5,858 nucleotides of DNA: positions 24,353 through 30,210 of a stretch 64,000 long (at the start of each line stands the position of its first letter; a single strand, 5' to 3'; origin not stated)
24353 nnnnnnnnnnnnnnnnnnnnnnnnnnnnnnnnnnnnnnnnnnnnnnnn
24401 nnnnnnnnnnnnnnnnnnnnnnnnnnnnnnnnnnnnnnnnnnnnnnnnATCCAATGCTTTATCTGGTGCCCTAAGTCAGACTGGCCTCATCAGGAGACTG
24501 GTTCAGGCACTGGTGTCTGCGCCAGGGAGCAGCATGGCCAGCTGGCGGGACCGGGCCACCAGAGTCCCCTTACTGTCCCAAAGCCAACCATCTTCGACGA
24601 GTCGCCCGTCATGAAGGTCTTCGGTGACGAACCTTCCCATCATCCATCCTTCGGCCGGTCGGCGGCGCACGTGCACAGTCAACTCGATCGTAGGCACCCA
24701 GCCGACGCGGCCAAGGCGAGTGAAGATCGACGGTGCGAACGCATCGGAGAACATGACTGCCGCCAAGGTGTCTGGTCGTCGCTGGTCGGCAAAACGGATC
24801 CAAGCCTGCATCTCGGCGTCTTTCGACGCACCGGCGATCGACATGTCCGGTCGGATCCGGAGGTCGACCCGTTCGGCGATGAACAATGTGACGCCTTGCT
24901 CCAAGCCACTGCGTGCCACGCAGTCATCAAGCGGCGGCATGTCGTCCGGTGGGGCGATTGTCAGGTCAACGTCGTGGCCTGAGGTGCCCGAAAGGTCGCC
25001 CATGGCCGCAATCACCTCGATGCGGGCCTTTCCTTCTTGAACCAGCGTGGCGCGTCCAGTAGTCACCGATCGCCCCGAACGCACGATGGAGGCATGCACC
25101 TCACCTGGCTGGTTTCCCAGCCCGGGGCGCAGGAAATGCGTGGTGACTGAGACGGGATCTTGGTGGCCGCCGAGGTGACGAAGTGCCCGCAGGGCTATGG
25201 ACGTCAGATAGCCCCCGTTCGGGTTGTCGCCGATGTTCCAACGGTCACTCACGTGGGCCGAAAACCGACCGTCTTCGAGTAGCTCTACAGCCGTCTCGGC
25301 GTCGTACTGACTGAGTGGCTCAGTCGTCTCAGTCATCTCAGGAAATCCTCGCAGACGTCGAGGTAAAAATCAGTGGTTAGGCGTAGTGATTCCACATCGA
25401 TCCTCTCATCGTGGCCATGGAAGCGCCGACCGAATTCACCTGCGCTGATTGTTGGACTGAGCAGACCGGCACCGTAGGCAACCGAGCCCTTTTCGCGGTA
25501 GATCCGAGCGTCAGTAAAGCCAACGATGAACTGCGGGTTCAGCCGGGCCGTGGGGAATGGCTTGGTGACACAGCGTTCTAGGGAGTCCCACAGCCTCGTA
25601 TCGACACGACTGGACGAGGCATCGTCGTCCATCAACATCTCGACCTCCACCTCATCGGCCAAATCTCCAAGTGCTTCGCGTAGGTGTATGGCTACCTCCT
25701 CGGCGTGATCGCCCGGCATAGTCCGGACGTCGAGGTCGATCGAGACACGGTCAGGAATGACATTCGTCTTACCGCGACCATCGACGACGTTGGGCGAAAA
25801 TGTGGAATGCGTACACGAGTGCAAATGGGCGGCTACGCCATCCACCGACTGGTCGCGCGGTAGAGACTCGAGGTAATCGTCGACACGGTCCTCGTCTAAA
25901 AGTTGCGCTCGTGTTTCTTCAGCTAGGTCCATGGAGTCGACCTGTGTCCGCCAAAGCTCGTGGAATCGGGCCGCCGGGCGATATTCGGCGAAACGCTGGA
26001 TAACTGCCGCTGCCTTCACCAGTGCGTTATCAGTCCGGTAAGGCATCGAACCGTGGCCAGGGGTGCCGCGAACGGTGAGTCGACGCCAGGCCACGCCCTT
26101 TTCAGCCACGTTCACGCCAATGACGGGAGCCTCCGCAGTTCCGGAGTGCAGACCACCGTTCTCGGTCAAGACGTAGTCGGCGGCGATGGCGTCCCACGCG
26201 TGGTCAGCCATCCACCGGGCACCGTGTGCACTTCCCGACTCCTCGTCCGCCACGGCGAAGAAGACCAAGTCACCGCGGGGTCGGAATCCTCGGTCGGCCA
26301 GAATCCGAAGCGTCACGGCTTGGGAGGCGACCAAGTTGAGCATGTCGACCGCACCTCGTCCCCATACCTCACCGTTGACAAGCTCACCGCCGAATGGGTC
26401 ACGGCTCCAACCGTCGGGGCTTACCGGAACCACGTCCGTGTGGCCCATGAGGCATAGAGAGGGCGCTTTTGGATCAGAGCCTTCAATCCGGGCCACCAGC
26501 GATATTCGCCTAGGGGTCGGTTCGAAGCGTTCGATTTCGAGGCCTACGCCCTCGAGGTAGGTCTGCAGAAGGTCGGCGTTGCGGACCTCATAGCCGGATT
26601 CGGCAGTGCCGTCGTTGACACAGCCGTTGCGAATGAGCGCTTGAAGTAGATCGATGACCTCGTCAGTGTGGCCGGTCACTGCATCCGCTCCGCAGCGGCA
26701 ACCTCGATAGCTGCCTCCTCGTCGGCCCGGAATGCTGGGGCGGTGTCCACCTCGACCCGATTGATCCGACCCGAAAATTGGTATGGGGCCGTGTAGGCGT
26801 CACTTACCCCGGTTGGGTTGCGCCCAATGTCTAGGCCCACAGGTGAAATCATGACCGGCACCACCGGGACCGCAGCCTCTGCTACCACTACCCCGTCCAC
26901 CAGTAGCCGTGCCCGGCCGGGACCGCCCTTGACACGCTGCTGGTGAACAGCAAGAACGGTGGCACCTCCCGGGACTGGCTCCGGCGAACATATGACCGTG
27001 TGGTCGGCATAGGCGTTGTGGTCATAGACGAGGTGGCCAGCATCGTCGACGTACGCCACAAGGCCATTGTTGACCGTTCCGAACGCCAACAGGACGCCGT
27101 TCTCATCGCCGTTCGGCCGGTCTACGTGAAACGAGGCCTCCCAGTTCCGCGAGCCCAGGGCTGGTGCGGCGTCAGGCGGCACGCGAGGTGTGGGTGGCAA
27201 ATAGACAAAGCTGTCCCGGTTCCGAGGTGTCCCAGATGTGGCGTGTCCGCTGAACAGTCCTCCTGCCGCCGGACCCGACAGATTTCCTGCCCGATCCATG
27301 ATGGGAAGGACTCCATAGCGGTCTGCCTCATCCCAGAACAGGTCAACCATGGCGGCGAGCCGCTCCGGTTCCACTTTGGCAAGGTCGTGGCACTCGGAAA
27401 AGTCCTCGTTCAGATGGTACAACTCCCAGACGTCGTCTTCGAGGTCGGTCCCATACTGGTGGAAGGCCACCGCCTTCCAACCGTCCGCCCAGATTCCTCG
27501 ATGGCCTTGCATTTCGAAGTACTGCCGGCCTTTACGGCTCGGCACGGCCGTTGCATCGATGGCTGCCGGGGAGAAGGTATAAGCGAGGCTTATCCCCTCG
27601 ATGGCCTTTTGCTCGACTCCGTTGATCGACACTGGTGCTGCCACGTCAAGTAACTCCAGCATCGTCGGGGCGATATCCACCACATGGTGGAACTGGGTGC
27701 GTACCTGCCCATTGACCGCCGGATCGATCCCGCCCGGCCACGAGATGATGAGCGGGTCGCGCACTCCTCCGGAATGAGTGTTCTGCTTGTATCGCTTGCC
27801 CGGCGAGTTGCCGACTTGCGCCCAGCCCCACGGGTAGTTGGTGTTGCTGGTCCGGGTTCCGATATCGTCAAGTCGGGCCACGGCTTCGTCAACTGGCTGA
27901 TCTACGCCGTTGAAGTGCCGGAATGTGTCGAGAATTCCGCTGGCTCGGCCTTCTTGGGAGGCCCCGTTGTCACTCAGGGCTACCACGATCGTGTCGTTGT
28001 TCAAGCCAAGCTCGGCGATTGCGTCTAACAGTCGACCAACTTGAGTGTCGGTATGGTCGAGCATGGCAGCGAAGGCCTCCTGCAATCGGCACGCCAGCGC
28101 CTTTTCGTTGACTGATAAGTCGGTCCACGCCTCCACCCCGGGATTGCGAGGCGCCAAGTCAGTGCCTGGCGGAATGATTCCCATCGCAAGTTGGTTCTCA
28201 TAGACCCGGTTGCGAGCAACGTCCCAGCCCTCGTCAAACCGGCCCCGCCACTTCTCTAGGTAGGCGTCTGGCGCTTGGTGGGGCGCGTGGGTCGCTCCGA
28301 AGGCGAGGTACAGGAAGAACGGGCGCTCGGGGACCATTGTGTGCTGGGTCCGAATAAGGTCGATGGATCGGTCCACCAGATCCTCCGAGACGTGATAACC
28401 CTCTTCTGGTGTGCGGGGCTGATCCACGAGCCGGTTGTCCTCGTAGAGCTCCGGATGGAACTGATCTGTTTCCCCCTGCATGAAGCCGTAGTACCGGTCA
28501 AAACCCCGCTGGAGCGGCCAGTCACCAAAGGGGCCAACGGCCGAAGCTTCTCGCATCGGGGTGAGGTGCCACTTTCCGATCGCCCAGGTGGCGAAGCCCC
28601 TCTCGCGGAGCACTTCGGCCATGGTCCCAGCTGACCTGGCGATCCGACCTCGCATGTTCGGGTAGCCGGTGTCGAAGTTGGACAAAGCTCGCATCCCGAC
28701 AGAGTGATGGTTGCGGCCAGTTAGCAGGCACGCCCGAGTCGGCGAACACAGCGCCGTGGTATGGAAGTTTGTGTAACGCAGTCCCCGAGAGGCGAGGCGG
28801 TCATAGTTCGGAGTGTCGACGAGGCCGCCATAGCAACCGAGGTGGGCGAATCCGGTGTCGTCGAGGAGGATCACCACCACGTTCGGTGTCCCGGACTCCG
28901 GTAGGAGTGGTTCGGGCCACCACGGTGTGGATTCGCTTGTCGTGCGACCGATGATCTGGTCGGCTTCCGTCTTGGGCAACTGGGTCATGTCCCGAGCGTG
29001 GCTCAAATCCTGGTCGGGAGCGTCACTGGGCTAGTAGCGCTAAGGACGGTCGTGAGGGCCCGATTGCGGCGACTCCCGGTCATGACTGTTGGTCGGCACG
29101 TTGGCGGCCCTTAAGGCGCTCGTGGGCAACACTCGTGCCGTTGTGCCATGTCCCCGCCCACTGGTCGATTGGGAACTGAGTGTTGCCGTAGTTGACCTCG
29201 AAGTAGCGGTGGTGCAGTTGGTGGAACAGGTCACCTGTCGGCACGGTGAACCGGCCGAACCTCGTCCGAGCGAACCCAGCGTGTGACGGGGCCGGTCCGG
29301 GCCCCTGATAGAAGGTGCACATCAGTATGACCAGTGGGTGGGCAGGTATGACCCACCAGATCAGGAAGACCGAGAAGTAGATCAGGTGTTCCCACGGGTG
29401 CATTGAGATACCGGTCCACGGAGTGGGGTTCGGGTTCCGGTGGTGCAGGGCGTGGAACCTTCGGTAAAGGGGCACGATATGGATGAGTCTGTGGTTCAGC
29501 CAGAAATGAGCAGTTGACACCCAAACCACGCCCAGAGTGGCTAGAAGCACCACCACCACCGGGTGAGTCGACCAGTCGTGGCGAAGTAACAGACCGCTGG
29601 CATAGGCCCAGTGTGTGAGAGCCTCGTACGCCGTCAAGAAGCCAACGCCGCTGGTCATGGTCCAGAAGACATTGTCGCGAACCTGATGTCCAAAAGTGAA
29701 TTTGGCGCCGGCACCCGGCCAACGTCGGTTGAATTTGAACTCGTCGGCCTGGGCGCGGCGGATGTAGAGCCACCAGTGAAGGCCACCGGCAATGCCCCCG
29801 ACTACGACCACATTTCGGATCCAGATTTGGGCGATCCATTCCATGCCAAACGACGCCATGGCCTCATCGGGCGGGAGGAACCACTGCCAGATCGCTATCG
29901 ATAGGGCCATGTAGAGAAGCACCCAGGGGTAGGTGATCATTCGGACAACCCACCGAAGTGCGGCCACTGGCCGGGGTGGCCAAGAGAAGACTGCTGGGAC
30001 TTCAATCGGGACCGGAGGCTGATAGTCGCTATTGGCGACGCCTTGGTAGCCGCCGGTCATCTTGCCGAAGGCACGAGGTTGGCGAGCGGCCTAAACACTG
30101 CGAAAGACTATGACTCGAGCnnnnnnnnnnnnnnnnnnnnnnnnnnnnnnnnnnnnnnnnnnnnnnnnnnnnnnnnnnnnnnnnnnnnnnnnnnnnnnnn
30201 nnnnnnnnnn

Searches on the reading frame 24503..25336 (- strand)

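Call 40: search_protein_families(library=pfam, proteins=[window:24503-25336:-], max_evalue=0.001)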
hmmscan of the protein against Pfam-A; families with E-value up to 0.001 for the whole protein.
window:24503-25336:- (277 aa): 2 families
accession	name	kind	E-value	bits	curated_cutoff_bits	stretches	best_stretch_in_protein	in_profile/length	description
PF20789.3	4HBT_3C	-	1.3e-28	100.4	24.1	1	144-268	15-139/140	Acyl-CoA thioesterase C-terminal domain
PF13622.12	4HBT_3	-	6.8e-19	68.3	24.3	1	30-111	2-78/83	Acyl-CoA thioesterase N-terminal domain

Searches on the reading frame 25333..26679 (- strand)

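Call 41: search_protein_families(library=pfam, proteins=[window:25333-26679:-], max_evalue=0.001)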
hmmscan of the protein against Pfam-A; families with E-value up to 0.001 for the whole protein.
window:25333-26679:- (448 aa): 3 families
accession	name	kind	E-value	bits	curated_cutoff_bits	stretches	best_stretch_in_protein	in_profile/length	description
PF01546.33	Peptidase_M20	-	2.8e-29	102.9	24.6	1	76-444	1-205/206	Peptidase family M20/M25/M40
PF07687.19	M20_dimer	-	1.2e-16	61.1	21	1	191-343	1-105/107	Peptidase dimerisation domain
PF04389.22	Peptidase_M28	-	1.9e-07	31.4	21.3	1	61-167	2-87/193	Peptidase family M28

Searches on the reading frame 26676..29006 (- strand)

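Call 41: search_protein_families(library=pfam, proteins=[window:26676-29006:-], max_evalue=0.001)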
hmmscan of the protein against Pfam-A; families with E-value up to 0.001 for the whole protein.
window:26676-29006:- (776 aa): 3 families
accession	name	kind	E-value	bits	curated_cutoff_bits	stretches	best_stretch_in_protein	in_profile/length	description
PF00884.28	Sulfatase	-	2.1e-61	208.3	25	1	41-455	1-301/301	Sulfatase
PF16347.10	SGSH_C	-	1.1e-08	35.9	29.3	1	411-544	12-133/154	N-sulphoglucosamine sulphohydrolase, C-terminal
PF01663.27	Phosphodiest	-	8.8e-05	22.7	23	0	310-352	182-224/342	Type I phosphodiesterase / nucleotide pyrophosphatase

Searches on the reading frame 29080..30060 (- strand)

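Call 41: search_protein_families(library=pfam, proteins=[window:29080-30060:-], max_evalue=0.001)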
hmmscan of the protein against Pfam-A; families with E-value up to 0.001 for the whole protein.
window:29080-30060:- (326 aa): 1 family
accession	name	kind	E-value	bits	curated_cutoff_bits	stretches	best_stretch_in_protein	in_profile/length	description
PF04116.19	FA_hydroxylase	-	6.2e-19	69.2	31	1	178-304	4-132/132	Fatty acid hydroxylase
